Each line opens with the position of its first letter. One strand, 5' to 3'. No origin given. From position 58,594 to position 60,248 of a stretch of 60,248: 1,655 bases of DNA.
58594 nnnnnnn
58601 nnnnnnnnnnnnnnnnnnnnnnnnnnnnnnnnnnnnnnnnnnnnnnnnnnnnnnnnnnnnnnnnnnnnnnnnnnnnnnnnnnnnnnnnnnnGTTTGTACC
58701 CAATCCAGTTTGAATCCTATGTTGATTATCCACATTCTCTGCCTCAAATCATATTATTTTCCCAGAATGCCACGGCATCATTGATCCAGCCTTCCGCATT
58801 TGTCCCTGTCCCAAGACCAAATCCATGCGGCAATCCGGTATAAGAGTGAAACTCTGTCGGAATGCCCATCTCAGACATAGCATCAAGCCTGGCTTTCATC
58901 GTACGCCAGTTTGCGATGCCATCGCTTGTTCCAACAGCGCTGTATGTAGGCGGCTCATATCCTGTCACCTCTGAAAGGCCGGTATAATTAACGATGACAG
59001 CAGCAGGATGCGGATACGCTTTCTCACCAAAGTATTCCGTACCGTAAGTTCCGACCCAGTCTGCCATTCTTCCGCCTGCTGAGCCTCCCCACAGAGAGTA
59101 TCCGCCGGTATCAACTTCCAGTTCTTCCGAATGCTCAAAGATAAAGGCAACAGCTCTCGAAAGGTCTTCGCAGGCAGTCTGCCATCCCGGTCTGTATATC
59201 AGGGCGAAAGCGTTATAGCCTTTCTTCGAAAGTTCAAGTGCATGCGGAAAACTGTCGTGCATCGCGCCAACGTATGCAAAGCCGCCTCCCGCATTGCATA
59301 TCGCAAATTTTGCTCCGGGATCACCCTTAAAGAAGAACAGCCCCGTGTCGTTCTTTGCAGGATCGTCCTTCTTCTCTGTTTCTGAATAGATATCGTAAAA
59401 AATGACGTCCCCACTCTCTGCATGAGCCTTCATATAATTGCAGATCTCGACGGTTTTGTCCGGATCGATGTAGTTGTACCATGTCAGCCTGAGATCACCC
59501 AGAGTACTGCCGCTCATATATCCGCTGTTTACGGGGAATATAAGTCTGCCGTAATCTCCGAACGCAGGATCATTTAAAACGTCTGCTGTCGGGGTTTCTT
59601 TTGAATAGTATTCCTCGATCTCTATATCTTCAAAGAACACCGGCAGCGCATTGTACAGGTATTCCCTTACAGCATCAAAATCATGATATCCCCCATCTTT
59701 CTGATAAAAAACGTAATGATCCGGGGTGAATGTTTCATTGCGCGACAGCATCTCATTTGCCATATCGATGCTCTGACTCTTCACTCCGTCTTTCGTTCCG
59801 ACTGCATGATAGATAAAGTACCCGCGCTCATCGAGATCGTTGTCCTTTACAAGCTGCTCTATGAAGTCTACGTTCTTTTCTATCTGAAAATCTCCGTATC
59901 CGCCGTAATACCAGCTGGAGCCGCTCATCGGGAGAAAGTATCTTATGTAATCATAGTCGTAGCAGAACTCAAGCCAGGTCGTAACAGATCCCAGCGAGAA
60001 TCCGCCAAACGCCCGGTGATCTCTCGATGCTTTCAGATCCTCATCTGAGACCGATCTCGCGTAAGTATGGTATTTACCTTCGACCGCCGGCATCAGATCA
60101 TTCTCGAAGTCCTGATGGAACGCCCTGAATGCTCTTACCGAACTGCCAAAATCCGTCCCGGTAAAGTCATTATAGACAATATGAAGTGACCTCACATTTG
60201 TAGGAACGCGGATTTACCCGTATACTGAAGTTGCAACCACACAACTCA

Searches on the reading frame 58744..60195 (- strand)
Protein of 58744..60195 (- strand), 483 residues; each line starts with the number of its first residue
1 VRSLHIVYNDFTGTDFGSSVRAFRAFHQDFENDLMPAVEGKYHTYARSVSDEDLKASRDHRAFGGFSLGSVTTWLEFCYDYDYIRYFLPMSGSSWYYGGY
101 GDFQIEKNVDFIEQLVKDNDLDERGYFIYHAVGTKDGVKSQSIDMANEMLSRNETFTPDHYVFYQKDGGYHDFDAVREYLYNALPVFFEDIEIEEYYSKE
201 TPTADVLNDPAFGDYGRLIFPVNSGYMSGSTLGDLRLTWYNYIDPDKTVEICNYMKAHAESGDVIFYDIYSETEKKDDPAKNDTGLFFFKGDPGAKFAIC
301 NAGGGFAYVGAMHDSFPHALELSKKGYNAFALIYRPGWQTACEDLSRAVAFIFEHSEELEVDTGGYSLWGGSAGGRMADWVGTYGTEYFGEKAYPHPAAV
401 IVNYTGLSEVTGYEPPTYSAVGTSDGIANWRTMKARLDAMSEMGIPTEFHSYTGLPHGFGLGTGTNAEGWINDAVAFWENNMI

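Call 83: search_protein_families(library=pfam, proteins=[window:58744-60195:-], max_evalue=0.0001)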
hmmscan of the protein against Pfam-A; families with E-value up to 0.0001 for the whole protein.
window:58744-60195:- (483 aa): 2 families
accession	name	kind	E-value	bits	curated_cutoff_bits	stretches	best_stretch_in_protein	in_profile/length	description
PF20434.5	BD-FAE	-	1.2e-07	31.9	26.8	1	303-390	21-116/215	BD-FAE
PF07859.19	Abhydrolase_3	-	1.9e-05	25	25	0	339-379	46-86/210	alpha/beta hydrolase fold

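Call 99: find_encoding_contigs(protein=window:58744-60195:-, flank=10000, max_places=4)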
Protein window:58744-60195:- (483 aa): 8 contigs read that carry it; 4 places shown.
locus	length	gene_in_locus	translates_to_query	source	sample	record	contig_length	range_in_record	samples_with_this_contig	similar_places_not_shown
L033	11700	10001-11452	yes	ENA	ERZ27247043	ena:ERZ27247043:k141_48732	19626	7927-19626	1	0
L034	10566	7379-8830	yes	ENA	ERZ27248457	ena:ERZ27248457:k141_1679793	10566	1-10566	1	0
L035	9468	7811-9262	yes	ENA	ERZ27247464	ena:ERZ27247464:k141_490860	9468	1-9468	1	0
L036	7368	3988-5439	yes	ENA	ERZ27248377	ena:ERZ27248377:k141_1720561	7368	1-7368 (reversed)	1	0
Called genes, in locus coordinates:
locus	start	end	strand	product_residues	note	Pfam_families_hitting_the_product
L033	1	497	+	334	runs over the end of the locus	-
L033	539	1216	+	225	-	PF10544:T5orf172 (faint), PF14267:DUF4357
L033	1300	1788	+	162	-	-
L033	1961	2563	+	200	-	PF12682:Flavodoxin_4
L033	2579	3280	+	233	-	PF12682:Flavodoxin_4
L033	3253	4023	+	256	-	-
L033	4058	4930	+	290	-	PF02129:Peptidase_S15 (weak)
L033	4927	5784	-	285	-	PF00126:HTH_1, PF03466:LysR_substrate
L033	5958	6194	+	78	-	PF00248:Aldo_ket_red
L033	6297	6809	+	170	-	PF00248:Aldo_ket_red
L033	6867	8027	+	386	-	PF00465:Fe-ADH, PF13685:Fe-ADH_2, PF25137:ADH_Fe_C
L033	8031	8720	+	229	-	PF00756:Esterase (weak)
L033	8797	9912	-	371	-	PF01548:DEDD_Tnp_IS110, PF02371:Transposase_20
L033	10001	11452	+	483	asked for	PF20434:BD-FAE, PF07859:Abhydrolase_3 (faint)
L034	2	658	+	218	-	?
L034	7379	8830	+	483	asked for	PF20434:BD-FAE, PF07859:Abhydrolase_3 (faint)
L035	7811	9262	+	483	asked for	PF20434:BD-FAE, PF07859:Abhydrolase_3 (faint)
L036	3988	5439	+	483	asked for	PF20434:BD-FAE, PF07859:Abhydrolase_3 (faint)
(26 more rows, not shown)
